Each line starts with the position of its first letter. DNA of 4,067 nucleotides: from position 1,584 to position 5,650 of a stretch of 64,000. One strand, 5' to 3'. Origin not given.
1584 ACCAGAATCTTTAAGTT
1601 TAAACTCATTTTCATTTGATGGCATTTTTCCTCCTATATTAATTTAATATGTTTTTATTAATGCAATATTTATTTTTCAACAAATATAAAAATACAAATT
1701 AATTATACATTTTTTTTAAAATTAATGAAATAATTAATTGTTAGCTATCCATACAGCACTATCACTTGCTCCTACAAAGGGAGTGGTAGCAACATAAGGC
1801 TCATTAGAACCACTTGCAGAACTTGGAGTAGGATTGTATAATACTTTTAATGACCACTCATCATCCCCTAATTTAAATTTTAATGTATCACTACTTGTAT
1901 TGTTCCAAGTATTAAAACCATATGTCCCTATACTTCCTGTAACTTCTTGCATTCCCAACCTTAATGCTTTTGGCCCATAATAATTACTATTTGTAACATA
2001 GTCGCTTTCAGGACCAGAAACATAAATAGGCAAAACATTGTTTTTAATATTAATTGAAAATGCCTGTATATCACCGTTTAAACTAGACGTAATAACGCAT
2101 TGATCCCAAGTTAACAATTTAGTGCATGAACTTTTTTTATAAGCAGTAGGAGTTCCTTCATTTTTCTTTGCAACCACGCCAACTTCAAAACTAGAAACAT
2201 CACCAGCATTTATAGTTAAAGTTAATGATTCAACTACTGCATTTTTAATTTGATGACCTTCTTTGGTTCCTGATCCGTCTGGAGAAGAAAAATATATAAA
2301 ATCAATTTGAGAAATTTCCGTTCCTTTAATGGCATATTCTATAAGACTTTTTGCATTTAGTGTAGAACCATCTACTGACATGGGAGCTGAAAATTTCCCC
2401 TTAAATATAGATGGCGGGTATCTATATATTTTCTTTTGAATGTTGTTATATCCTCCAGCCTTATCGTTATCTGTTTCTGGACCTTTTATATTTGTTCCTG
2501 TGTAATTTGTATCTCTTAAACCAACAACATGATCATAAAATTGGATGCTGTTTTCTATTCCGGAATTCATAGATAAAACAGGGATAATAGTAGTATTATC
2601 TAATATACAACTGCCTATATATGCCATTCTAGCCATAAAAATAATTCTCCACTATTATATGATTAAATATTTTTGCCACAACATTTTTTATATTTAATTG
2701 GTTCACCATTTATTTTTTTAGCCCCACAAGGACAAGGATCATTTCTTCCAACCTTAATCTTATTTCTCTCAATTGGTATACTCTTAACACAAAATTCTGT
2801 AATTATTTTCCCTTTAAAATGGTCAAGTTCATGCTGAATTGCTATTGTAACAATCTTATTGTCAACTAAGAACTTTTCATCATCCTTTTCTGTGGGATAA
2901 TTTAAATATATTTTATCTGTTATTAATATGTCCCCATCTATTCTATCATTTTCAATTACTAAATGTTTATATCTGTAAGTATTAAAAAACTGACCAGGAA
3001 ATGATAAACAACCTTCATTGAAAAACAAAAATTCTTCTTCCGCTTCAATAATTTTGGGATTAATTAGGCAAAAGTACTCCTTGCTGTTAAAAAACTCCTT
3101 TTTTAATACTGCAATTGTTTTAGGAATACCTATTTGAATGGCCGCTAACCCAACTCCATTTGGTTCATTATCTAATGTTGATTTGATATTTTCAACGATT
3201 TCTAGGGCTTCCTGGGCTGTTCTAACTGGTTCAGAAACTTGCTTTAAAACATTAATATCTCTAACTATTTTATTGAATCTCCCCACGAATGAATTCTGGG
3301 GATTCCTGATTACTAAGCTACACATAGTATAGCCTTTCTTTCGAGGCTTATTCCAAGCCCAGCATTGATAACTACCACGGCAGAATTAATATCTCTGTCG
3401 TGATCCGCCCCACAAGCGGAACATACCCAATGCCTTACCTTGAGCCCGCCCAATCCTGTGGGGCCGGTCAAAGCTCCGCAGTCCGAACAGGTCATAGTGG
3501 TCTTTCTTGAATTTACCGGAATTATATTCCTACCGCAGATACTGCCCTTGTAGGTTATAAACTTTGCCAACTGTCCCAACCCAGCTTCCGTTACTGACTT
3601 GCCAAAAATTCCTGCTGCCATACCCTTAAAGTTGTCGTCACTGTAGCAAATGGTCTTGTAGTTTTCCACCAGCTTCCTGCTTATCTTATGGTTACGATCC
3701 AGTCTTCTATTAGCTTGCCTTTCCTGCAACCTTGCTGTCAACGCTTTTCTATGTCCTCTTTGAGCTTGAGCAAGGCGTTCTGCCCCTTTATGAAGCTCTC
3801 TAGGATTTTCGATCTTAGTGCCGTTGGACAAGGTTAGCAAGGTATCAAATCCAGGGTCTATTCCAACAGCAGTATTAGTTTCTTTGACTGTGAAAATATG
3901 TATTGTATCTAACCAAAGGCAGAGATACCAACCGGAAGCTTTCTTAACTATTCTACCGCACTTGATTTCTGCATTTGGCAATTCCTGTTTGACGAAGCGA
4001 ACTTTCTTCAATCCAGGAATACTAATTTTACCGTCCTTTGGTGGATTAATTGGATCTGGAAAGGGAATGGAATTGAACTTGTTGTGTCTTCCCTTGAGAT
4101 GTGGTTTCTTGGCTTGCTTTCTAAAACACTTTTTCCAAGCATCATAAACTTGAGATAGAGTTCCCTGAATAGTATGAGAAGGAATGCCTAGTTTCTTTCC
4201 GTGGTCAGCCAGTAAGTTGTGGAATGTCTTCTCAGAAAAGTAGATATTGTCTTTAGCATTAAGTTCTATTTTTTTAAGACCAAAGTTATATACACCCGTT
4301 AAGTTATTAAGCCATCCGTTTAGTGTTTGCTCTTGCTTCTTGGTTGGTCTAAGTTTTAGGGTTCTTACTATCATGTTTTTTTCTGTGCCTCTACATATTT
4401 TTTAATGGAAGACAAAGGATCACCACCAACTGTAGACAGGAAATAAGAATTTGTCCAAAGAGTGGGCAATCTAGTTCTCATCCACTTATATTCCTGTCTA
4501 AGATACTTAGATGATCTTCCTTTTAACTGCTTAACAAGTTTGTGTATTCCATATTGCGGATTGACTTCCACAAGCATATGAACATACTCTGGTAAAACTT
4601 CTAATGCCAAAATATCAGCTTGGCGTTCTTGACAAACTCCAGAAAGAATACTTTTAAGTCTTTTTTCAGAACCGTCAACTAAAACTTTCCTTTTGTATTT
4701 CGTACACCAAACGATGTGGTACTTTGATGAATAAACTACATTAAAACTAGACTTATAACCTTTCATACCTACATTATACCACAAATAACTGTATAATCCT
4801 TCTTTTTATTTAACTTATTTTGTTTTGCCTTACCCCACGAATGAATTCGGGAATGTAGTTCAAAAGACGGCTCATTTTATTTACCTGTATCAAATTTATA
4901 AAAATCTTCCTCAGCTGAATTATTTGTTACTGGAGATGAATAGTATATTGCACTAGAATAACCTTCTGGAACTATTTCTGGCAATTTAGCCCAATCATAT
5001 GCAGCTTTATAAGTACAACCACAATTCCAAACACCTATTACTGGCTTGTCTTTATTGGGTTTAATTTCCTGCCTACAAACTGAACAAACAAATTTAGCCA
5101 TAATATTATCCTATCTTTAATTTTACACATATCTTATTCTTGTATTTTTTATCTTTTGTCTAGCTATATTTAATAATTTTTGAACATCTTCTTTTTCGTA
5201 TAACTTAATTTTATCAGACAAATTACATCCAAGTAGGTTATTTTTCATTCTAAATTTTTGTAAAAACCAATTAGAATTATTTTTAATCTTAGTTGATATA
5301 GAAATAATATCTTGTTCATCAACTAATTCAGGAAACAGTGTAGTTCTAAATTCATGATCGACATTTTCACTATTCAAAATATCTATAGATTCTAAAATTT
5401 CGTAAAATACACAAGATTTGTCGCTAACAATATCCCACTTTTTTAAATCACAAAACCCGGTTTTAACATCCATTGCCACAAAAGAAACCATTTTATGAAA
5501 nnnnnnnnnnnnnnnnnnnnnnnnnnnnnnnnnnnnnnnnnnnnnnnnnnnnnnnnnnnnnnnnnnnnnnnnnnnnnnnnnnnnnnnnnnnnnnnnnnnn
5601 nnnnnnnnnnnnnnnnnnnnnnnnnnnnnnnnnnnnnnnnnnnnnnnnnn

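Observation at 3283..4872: Compositionally foreign IS200/IS605 element (TnpA + TnpB) at the 5' end of peptide deformylase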

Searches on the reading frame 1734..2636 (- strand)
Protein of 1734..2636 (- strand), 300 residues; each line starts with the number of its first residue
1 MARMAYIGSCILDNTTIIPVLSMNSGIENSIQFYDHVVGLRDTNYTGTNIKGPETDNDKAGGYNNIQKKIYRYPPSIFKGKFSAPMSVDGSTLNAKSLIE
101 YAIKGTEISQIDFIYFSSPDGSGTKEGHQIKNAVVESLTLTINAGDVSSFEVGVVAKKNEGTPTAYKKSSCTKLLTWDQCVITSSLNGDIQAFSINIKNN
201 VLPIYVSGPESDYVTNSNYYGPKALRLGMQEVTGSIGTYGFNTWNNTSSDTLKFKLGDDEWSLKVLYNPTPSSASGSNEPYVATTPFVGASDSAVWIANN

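Call 4: search_protein_families(library=pfam, proteins=[window:1734-2636:-], max_evalue=0.01)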
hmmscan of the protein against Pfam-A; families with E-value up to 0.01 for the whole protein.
window:1734-2636:- (300 aa): 1 family
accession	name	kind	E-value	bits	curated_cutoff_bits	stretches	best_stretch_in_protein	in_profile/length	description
PF18906.5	Phage_tube_2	-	5.1e-07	30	27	1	120-239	95-213/266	Phage tail tube protein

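Call 64: search_protein_families(library=phrogs, proteins=[window:1734-2636:-], max_evalue=0.001)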
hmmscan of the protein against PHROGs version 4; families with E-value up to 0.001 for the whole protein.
window:1734-2636:- (300 aa): 1 family
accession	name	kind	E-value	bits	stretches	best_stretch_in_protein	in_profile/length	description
phrog_290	-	tail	7.2e-06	26.5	1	130-238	141-253/411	minor tail protein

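Call 78: find_encoding_contigs(protein=window:1734-2636:-, flank=3000, max_places=10)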
Protein window:1734-2636:- (300 aa): no gene with exactly this product is on record in the collection.

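Call 79: find_encoding_contigs(protein=window:1734-2627:-, flank=3000, max_places=10)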
Protein window:1734-2627:- (297 aa): 1 contig read that carries it; 1 place shown.
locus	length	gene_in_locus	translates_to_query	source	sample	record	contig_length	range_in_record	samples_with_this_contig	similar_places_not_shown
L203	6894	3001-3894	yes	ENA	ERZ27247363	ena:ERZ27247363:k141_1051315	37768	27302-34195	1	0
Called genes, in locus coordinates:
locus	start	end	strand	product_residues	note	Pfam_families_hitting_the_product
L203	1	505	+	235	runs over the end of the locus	PF13353:Fer4_12, PF04055:Radical_SAM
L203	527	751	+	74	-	-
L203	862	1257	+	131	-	PF01797:Y1_Tnp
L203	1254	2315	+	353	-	PF01385:OrfB_IS605, PF07282:Cas12f1-like_TNB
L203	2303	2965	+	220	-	PF01327:Pep_deformylase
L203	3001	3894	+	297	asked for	PF18906:Phage_tube_2 (weak)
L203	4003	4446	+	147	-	PF18909:dGTP_diPhyd_N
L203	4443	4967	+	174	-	-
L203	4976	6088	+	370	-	PF13177:DNA_pol3_delta2, PF00004:AAA, PF21960:RCF1-5-like_lid, PF22608:DNAX_ATPase_lid (weak), PF12169:DNA_pol3_gamma3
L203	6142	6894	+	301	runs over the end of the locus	-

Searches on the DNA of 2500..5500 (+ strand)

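Call 5: search_rna_families(source=window, start=2500, end=5500, threshold=evalue, max_evalue=1, show_alignments=3)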
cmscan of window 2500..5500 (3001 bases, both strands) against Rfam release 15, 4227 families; matches with E-value up to 1: 0.
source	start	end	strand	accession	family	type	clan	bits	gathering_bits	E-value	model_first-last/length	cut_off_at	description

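Call 8: search_dna_similar(query=window:3200-4950:+, collection=phages, mode=distant, max_rows=20)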
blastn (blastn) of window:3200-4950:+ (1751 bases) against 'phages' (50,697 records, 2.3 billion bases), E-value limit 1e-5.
Records with a match: 1; places in all: 1; records where one place covers at least 80% of the query: 0.
Best place of each record, by identity: 60-80% 1.
By first word of the organism name: Bacteriophage 1.
By host as written in the record: Helicobacter heilmannii 1.
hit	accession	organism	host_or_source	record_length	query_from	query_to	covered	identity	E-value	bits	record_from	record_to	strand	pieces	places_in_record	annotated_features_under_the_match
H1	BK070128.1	Bacteriophage sp.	Helicobacter heilmannii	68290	1214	1281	4%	79.4%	2e-6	61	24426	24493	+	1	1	Mobile element protein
